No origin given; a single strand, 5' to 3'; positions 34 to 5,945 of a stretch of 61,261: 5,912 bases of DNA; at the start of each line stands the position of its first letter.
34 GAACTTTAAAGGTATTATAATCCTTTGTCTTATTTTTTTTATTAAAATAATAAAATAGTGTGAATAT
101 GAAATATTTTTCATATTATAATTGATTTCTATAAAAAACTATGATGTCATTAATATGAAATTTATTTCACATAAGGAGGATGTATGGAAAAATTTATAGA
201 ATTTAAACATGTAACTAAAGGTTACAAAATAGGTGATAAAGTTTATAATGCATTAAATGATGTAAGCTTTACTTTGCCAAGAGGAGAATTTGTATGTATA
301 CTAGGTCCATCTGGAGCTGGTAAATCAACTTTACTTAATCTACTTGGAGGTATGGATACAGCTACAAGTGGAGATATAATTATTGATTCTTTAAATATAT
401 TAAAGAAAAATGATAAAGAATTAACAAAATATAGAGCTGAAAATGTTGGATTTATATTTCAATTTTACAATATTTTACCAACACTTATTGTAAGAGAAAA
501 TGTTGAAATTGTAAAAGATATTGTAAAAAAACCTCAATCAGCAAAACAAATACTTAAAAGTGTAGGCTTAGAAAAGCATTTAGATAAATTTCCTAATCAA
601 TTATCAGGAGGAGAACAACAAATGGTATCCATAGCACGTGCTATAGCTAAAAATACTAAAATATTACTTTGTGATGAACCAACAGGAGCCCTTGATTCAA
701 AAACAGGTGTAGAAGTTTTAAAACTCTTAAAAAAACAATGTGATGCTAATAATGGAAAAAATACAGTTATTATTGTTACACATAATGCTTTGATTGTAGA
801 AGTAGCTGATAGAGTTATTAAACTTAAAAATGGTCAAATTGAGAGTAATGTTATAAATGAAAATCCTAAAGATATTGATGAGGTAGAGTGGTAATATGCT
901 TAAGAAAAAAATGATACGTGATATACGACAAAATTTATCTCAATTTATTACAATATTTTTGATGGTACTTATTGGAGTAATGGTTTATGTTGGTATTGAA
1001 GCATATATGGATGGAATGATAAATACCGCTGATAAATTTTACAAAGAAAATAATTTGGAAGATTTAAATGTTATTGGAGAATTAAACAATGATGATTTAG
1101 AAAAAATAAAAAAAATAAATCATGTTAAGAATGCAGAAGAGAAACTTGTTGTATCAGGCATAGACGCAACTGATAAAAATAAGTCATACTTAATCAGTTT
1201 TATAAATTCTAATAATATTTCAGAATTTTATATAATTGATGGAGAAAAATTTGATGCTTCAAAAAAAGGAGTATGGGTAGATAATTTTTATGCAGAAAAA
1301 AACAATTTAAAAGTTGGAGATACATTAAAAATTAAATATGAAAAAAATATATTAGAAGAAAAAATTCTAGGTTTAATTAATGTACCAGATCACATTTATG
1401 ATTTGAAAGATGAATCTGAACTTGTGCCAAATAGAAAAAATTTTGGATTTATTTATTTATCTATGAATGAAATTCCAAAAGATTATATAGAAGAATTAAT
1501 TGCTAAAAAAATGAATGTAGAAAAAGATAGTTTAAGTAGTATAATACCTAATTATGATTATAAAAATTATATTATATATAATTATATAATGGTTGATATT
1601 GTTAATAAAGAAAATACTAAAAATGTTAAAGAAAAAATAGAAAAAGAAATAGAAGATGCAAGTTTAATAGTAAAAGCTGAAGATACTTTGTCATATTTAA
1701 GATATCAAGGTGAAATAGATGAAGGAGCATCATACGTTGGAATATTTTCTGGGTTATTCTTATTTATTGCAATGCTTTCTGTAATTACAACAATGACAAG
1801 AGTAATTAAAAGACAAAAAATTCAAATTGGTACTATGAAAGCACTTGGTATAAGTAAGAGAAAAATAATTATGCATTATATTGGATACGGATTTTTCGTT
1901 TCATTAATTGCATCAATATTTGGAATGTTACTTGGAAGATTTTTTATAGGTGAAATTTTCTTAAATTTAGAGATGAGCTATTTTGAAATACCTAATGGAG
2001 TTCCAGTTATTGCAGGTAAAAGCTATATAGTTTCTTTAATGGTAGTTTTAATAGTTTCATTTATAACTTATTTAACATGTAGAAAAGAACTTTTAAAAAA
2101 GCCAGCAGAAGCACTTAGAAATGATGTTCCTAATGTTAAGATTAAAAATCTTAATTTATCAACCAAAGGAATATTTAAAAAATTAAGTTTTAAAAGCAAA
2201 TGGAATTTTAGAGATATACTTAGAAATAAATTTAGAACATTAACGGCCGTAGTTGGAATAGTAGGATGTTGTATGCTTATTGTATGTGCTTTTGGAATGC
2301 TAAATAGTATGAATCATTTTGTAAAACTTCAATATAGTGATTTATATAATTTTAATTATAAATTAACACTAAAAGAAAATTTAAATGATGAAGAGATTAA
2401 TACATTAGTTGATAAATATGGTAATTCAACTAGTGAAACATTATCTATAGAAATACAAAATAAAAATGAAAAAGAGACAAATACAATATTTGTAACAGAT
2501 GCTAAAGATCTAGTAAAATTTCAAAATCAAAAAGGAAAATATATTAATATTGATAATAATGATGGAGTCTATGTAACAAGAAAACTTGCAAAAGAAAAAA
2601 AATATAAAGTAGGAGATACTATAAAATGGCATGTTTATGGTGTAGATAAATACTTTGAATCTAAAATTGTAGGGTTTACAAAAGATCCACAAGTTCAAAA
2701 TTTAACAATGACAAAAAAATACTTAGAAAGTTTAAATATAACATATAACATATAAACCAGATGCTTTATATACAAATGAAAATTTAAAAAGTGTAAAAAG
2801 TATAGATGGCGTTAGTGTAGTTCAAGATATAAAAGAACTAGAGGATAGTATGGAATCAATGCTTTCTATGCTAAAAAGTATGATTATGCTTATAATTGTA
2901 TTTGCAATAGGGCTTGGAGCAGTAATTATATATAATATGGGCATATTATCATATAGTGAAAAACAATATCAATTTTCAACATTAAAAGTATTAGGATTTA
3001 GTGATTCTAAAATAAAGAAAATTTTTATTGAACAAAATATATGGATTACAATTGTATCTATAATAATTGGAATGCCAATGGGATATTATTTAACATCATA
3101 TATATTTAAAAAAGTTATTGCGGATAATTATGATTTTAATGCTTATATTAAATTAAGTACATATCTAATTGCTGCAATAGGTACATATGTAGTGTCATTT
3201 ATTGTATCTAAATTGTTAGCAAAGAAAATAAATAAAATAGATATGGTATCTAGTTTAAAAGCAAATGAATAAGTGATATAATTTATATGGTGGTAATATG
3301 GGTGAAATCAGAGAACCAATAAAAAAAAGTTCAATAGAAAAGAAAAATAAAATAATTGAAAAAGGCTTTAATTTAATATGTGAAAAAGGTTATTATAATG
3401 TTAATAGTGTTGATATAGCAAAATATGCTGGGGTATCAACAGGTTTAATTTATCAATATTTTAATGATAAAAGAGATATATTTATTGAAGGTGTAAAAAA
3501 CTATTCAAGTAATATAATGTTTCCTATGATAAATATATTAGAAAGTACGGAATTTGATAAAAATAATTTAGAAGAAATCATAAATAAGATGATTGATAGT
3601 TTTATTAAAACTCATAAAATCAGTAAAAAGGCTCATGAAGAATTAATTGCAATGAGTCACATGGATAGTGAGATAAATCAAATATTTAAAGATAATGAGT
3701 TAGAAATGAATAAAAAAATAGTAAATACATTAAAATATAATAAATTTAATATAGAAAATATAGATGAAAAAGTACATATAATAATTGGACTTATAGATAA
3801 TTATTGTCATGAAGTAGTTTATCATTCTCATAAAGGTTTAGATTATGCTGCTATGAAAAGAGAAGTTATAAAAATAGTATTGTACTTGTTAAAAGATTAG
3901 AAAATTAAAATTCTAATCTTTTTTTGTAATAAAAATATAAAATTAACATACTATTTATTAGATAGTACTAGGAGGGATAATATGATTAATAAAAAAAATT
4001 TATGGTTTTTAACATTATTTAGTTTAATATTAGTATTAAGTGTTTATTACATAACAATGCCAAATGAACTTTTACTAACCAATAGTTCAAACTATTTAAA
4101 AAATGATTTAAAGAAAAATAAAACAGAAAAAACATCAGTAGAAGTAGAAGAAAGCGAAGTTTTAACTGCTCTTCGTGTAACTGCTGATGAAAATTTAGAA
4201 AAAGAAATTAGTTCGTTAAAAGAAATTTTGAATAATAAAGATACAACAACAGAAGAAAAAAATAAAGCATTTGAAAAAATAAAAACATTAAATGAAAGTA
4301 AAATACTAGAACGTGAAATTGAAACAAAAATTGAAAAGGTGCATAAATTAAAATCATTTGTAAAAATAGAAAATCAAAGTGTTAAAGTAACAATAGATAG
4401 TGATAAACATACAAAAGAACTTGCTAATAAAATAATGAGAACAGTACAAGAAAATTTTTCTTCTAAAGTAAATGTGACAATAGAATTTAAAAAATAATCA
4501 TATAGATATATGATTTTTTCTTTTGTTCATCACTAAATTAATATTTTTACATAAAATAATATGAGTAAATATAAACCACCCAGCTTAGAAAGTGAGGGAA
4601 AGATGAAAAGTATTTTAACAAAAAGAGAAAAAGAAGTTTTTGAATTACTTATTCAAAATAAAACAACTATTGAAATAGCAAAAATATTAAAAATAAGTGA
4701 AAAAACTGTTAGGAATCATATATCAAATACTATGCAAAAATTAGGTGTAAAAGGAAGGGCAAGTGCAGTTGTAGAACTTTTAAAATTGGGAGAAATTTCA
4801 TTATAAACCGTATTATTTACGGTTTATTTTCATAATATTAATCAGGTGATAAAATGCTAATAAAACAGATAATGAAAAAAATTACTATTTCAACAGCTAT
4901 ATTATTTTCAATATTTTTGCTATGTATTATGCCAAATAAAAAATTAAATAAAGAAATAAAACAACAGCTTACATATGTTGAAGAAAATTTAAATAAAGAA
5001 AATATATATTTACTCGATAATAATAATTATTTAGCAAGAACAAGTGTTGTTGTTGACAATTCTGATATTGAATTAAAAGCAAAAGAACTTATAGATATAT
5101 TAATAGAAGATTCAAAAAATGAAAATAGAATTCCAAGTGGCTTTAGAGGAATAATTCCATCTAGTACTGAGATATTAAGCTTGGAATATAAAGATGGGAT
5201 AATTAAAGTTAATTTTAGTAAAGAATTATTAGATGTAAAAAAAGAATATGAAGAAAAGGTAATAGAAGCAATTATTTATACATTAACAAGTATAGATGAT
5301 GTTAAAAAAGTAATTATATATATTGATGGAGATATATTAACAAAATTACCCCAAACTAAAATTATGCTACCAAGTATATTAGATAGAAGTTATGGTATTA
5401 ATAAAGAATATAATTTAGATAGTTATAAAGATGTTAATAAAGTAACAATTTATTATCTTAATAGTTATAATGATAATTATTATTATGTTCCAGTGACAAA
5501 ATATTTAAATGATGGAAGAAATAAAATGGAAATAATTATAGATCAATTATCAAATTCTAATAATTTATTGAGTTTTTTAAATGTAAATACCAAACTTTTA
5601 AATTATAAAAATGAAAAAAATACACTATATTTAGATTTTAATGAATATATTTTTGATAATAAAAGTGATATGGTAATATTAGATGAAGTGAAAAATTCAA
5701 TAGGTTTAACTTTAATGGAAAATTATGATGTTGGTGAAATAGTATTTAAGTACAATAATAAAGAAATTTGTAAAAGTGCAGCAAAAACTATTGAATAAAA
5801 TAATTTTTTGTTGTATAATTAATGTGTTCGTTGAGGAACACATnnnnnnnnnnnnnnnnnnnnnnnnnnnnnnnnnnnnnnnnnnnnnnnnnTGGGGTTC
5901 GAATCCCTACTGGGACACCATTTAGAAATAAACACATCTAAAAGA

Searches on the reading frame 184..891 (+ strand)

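Call 11: search_protein_families(library=pfam, proteins=[window:184-891:+], max_evalue=0.001)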
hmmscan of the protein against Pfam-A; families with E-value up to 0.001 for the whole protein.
window:184-891:+ (236 aa): 8 families
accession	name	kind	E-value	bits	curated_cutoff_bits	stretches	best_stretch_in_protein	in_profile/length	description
PF00005.33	ABC_tran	-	1.6e-35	123.2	25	1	24-167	1-136/137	ABC transporter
PF02463.25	SMC_N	-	2.9e-08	33.9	40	1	34-216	24-213/220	RecF/RecN/SMC N terminal domain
PF13304.12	AAA_21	-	1.7e-06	28.7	27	0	36-57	1-22/304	AAA domain, putative AbiEii toxin, Type IV TA system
PF09818.15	ABC_ATPase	-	7.7e-06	25.6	23.2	0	140-219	158-251/283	P-loop domain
PF03193.22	RsgA_GTPase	-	4.7e-05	23.7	30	1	23-64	96-136/174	RsgA GTPase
PF13401.12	AAA_22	-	5.6e-05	23.9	27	1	35-198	6-120/130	AAA domain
PF13166.12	AAA_13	-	6.1e-05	22.3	36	0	156-215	525-584/713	AAA domain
PF13476.12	AAA_23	-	0.00042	21.4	27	1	26-135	12-123/201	AAA domain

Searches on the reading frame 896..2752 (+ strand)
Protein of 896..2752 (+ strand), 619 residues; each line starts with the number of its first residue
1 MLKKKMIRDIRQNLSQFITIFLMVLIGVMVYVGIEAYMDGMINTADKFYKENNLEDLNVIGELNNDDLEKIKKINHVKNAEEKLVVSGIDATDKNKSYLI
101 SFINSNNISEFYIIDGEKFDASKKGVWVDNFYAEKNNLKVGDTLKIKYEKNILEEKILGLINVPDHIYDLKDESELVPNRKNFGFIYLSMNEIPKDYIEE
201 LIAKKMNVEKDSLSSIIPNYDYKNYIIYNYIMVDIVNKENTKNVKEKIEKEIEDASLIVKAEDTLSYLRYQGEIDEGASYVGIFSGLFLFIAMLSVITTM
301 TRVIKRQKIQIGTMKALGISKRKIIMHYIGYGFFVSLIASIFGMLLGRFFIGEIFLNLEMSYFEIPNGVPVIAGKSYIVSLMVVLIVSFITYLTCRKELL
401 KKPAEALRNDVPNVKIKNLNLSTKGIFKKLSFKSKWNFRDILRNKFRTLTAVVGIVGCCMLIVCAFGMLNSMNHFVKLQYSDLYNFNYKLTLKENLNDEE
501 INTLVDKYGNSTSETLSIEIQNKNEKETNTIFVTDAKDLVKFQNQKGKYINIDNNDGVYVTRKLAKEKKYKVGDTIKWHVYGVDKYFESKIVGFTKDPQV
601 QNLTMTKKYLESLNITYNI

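Call 11: search_protein_families(library=pfam, proteins=[window:896-2752:+], max_evalue=0.001)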
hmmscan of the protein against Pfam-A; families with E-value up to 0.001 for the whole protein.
window:896-2752:+ (619 aa): 2 families
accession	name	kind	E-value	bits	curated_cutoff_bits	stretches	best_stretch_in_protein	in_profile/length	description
PF02687.27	FtsX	-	9.9e-17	61.5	25.5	1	283-403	2-119/120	FtsX-like permease C-terminal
PF12704.14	MacB_PCD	-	2.4e-11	44.8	27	0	448-598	1-157/207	MacB-like periplasmic core domain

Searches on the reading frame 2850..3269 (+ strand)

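Call 11: search_protein_families(library=pfam, proteins=[window:2850-3269:+], max_evalue=0.001)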
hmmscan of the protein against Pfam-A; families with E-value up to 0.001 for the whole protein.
window:2850-3269:+ (140 aa): 1 family
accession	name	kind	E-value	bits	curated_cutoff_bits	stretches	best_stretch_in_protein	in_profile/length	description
PF02687.27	FtsX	-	8.3e-17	61.8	25.5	1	13-131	1-119/120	FtsX-like permease C-terminal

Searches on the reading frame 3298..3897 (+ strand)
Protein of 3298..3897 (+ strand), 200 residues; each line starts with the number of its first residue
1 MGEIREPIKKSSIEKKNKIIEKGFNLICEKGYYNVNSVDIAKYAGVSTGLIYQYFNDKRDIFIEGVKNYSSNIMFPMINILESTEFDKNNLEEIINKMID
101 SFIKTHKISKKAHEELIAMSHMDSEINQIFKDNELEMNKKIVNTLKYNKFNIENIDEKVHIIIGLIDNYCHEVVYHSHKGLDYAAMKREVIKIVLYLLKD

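Call 11: search_protein_families(library=pfam, proteins=[window:3298-3897:+], max_evalue=0.001)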
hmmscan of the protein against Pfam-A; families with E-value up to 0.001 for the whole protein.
window:3298-3897:+ (200 aa): 1 family
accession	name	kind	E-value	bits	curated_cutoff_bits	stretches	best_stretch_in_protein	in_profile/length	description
PF00440.29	TetR_N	-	1.5e-11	44.3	24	1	19-64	1-46/47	Bacterial regulatory proteins, tetR family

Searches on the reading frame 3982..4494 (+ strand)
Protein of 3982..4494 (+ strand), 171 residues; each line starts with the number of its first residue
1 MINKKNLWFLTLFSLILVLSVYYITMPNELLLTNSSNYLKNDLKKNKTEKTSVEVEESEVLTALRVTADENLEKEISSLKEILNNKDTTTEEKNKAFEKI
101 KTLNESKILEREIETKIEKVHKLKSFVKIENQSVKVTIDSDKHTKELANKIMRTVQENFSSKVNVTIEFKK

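Call 11: search_protein_families(library=pfam, proteins=[window:3982-4494:+], max_evalue=0.001)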
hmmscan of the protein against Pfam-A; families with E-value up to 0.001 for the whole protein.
window:3982-4494:+ (171 aa): 1 family
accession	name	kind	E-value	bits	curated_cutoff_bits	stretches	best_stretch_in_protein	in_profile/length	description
PF12685.13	SpoIIIAH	-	1.5e-13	51.6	30.6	1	5-166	1-190/191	SpoIIIAH-like protein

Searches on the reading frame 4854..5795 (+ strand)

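Call 10: search_protein_families(library=pfam, proteins=[window:4854-5795:+], max_evalue=0.001)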
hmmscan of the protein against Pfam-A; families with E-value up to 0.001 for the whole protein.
window:4854-5795:+ (314 aa): 1 family
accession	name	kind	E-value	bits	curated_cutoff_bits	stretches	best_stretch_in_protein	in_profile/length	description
PF10646.14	Germane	-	5.5e-27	95.1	23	2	51-160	2-114/117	Sporulation and spore germination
